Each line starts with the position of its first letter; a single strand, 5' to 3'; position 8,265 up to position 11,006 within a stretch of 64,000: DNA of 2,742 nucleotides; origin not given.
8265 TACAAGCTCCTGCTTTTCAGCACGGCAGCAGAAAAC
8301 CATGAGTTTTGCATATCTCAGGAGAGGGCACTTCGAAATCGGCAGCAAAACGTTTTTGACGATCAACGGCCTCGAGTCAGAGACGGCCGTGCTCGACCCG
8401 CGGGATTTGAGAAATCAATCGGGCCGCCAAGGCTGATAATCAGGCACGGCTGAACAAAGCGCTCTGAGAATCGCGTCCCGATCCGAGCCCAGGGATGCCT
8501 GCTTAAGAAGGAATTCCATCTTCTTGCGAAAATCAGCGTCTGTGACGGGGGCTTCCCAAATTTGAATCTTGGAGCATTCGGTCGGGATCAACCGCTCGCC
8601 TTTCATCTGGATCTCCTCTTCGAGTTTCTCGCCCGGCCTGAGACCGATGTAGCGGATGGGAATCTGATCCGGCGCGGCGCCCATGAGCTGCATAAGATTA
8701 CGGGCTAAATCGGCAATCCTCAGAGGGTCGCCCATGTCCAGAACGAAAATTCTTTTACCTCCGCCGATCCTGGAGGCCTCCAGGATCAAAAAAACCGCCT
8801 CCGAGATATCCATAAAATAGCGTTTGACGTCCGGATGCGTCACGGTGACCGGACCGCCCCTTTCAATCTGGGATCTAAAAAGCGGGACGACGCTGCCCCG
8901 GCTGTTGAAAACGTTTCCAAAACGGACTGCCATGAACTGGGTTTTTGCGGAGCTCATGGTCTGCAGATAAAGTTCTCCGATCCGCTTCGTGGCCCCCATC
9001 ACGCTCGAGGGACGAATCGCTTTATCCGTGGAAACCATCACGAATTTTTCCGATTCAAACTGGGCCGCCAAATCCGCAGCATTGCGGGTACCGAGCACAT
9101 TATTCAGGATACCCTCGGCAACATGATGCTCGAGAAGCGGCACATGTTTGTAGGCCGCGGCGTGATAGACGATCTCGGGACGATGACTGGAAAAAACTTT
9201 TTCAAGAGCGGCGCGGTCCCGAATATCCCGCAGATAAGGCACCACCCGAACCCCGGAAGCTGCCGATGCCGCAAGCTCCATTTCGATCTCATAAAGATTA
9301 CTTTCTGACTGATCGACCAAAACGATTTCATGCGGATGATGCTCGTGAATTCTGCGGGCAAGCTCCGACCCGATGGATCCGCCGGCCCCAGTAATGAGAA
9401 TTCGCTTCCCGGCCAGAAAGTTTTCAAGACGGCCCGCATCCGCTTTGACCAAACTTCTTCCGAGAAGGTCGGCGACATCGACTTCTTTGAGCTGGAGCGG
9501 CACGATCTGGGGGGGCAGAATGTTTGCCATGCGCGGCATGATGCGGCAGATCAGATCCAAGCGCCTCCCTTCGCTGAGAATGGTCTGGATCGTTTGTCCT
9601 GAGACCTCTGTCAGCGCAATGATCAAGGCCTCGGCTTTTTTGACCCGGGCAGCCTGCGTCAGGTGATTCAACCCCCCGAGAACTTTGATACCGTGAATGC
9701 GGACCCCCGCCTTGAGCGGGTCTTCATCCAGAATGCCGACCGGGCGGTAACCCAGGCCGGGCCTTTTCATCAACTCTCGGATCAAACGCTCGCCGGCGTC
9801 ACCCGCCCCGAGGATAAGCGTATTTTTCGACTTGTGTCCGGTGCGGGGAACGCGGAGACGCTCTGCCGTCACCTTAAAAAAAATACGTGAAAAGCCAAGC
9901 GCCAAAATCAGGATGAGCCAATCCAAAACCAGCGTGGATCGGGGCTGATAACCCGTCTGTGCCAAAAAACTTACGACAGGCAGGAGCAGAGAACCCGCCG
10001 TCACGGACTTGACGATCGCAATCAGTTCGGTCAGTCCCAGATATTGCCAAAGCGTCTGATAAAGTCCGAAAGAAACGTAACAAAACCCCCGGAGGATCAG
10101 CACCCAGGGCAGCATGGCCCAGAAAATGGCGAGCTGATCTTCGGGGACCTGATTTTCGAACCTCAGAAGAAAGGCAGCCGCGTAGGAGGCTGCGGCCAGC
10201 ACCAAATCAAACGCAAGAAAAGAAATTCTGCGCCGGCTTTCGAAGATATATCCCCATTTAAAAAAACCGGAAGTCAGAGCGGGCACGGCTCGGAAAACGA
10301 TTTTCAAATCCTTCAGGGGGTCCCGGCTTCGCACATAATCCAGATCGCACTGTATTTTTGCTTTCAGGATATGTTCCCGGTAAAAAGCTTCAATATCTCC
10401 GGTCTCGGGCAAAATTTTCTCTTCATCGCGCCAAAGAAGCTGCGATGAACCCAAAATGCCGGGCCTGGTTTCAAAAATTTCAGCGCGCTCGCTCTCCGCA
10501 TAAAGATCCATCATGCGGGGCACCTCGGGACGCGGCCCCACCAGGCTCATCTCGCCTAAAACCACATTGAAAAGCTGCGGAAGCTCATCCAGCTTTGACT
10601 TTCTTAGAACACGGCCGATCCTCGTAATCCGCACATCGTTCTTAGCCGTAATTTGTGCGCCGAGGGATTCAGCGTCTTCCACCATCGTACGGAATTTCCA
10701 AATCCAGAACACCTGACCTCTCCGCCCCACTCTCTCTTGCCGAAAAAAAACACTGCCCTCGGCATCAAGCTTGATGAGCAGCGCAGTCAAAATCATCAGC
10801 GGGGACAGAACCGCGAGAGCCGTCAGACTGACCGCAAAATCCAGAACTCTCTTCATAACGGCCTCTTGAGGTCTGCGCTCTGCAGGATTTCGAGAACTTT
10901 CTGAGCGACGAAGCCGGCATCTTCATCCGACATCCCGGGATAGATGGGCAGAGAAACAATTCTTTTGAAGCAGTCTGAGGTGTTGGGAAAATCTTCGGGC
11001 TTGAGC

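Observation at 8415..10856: Unusual single-polypeptide fusion of a PglC-type phosphoglycosyl transferase to a PglF/WbpM-type UDP-sugar 4,6-dehydratase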

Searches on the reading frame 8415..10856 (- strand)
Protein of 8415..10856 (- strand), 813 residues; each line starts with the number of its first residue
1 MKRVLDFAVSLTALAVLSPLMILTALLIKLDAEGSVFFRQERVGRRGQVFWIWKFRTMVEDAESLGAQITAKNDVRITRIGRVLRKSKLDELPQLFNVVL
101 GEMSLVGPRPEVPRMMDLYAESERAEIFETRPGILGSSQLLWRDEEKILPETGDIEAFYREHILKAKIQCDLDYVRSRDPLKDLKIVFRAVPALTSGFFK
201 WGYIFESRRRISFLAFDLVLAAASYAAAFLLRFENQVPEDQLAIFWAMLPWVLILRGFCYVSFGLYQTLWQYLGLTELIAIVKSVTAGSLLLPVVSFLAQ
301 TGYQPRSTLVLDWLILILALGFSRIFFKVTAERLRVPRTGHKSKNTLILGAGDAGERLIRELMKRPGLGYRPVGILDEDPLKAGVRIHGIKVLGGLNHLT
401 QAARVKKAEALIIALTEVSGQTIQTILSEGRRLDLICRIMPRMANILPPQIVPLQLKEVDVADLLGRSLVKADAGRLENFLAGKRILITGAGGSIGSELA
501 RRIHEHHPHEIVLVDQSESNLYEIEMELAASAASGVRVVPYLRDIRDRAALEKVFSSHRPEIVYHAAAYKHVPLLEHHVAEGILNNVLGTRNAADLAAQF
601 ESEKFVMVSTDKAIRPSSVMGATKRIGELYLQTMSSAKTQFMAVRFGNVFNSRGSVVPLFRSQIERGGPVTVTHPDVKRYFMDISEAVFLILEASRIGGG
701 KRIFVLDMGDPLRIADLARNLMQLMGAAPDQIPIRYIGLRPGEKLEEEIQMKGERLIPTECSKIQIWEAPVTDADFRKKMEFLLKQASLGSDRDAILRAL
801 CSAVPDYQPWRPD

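Call 5: search_protein_families(library=pfam, proteins=[window:8415-10856:-], max_evalue=0.001)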
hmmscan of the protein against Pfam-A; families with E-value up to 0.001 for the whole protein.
window:8415-10856:- (813 aa): 12 families
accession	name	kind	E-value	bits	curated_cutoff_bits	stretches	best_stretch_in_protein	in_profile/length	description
PF02719.21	Polysacc_synt_2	-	3.4e-105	351.9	20.2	1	486-766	1-290/293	Polysaccharide biosynthesis protein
PF02397.22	Bac_transf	-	3.9e-57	193.1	27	1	2-193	1-176/179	Bacterial sugar transferase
PF01370.27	Epimerase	-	1.1e-22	81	20.9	1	486-695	1-225/240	NAD dependent epimerase/dehydratase family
PF04321.23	RmlD_sub_bind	-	1.2e-15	57.9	27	1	485-673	2-176/287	RmlD substrate binding domain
PF16363.11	GDP_Man_Dehyd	-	3.4e-13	50.2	27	1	487-611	1-130/332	GDP-mannose 4,6 dehydratase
PF13727.12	CoA_binding_3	-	6e-13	49.6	25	1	263-437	3-171/175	CoA-binding domain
PF08659.16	KR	-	6.3e-07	29.9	22.6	1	486-609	3-135/180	KR domain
PF03435.24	Sacchrp_dh_NADP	-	4.6e-06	27.4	25.1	1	486-576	1-86/129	Saccharopine dehydrogenase NADP binding domain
PF02254.24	TrkA_N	-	5.5e-06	27.1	23.8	0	487-528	2-41/116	TrkA-N domain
PF00106.31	adh_short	-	1e-05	25.5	26.6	1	484-556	1-69/195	short chain dehydrogenase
PF01073.25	3Beta_HSD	-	7.1e-05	22.4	22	1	487-617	1-123/280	3-beta hydroxysteroid dehydrogenase/isomerase family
PF07993.18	NAD_binding_4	-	0.00019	21.1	20.1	0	560-615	89-141/258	Male sterility protein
